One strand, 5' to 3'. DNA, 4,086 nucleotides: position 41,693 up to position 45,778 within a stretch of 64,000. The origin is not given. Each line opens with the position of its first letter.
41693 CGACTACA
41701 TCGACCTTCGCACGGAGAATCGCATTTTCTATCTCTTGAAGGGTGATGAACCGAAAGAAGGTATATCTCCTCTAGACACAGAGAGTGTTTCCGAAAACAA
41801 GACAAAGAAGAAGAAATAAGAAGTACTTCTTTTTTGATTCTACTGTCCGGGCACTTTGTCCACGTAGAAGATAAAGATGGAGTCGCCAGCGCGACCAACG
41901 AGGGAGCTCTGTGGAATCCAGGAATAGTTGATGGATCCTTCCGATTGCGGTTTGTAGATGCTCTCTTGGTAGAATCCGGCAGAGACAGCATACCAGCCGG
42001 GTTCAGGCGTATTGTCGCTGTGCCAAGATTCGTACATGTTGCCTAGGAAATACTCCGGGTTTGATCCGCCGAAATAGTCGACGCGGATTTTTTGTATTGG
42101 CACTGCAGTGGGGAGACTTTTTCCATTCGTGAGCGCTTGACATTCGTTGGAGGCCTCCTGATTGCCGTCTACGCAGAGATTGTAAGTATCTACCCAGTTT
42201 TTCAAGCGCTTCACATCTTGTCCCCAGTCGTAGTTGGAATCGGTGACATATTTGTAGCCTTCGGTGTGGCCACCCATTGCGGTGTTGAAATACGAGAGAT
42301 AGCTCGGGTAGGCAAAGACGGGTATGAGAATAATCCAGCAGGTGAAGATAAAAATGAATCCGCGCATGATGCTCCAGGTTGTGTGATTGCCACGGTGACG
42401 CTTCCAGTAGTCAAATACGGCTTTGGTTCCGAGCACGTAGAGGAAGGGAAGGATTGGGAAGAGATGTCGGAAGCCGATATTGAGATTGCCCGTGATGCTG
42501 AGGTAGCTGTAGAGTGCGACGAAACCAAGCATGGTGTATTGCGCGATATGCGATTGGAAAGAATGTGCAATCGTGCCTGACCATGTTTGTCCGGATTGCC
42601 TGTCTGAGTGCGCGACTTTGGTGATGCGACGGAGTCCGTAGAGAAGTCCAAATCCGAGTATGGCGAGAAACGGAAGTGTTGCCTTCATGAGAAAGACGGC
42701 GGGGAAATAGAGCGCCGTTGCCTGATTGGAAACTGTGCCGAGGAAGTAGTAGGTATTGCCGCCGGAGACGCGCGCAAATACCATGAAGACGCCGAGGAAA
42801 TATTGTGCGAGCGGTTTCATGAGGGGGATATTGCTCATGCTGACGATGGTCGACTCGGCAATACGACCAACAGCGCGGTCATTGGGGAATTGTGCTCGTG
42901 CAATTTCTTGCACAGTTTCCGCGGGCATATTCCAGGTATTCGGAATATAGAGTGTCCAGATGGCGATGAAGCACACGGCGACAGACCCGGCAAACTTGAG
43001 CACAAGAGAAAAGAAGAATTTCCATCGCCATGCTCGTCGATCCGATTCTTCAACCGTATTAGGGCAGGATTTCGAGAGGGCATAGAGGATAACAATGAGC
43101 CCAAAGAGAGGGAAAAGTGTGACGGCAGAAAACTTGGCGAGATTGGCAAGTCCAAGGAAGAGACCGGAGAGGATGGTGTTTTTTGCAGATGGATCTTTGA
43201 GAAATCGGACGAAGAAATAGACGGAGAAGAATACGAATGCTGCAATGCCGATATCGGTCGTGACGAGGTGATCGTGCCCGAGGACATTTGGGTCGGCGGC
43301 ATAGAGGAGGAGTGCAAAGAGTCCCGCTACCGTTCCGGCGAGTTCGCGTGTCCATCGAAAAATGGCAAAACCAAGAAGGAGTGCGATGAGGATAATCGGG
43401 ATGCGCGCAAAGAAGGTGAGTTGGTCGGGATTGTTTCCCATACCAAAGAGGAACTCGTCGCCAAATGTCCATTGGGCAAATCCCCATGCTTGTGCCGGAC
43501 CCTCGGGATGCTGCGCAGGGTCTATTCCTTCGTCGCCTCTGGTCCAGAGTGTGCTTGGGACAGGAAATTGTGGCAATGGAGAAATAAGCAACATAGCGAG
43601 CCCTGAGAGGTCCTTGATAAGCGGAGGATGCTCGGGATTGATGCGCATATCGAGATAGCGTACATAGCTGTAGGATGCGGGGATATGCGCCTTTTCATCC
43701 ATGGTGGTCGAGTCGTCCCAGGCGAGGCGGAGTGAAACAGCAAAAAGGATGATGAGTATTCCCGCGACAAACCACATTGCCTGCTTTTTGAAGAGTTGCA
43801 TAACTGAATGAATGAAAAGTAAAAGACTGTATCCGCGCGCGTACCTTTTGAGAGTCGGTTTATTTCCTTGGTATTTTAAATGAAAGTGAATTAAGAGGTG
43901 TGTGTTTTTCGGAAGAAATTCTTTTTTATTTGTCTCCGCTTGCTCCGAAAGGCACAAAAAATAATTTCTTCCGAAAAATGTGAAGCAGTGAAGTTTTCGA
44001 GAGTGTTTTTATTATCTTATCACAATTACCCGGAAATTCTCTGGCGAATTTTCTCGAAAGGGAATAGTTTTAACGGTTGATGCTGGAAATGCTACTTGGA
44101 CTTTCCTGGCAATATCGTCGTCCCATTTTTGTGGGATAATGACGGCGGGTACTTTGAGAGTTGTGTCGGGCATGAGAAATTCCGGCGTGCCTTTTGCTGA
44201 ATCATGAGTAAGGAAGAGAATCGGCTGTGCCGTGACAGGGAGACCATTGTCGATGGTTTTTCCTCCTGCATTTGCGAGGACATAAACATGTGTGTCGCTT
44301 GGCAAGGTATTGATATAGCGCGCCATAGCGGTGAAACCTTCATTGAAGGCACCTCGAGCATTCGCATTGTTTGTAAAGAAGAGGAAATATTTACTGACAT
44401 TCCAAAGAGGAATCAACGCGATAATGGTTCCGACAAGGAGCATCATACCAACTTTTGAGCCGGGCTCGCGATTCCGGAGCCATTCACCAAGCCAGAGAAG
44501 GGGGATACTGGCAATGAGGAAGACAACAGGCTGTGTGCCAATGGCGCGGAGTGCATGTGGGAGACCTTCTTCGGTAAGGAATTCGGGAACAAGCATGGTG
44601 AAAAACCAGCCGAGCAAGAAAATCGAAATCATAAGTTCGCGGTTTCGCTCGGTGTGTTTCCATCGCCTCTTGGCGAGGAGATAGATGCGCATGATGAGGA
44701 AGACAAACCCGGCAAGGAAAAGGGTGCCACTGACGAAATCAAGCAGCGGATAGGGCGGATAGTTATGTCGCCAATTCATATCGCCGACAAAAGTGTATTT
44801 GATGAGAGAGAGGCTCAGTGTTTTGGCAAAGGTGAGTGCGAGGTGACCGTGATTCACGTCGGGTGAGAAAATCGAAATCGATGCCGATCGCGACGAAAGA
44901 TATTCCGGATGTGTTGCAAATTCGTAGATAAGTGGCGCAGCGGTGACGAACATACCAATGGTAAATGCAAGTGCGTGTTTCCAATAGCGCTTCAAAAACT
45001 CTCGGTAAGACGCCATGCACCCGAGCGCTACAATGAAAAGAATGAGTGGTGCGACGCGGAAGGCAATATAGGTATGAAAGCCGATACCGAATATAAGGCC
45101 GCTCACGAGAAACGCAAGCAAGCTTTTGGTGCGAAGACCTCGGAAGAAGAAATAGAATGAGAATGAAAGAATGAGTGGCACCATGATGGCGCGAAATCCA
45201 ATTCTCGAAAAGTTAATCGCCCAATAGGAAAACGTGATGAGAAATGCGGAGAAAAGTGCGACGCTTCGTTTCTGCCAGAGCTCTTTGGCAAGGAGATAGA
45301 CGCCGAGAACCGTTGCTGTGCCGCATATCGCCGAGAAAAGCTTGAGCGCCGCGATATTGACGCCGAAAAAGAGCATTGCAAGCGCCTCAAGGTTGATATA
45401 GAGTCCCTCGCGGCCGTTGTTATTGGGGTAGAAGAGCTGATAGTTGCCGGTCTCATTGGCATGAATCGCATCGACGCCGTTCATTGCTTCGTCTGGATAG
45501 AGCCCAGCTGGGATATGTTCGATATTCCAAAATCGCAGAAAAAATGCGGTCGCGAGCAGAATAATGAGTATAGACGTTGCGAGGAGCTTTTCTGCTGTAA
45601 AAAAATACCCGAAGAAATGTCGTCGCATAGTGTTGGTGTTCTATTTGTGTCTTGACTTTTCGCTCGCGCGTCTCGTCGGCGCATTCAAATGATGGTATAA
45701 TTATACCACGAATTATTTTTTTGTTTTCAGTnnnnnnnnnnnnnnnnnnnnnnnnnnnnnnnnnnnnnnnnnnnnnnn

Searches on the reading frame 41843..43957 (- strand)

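Call 61: search_protein_families(library=pfam, proteins=[window:41843-43957:-], max_evalue=0.00001)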
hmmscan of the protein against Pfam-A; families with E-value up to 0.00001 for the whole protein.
window:41843-43957:- (705 aa): 1 family
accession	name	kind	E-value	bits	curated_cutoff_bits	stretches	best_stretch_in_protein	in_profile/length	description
PF13231.12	PMT_2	-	6.6e-14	52.9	26.1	1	183-290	23-130/160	Dolichyl-phosphate-mannose-protein mannosyltransferase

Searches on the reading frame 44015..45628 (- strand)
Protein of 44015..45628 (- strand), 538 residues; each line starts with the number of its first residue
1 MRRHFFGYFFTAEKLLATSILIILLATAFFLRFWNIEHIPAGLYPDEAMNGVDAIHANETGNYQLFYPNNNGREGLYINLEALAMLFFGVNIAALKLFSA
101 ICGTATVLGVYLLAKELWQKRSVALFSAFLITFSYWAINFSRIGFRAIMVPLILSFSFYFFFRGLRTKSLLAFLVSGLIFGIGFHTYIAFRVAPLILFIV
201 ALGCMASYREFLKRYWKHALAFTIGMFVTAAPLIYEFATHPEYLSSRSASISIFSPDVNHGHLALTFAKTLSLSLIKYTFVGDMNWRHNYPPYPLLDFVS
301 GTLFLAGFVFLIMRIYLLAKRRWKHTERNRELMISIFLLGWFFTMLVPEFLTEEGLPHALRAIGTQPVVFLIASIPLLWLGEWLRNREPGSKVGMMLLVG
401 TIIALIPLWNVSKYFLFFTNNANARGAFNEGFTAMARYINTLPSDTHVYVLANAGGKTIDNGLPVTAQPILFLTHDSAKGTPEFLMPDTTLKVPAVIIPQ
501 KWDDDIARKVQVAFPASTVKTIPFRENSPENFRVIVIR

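Call 61: search_protein_families(library=pfam, proteins=[window:44015-45628:-], max_evalue=0.00001)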
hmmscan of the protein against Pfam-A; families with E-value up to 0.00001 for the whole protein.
window:44015-45628:- (538 aa): 2 families
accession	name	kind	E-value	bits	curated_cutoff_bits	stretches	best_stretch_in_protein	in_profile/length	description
PF13231.12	PMT_2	-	1.6e-11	45.1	26.1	1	82-235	11-160/160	Dolichyl-phosphate-mannose-protein mannosyltransferase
PF02366.24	PMT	-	9.5e-06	25.8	22.7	1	86-228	76-227/245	Dolichyl-phosphate-mannose-protein mannosyltransferase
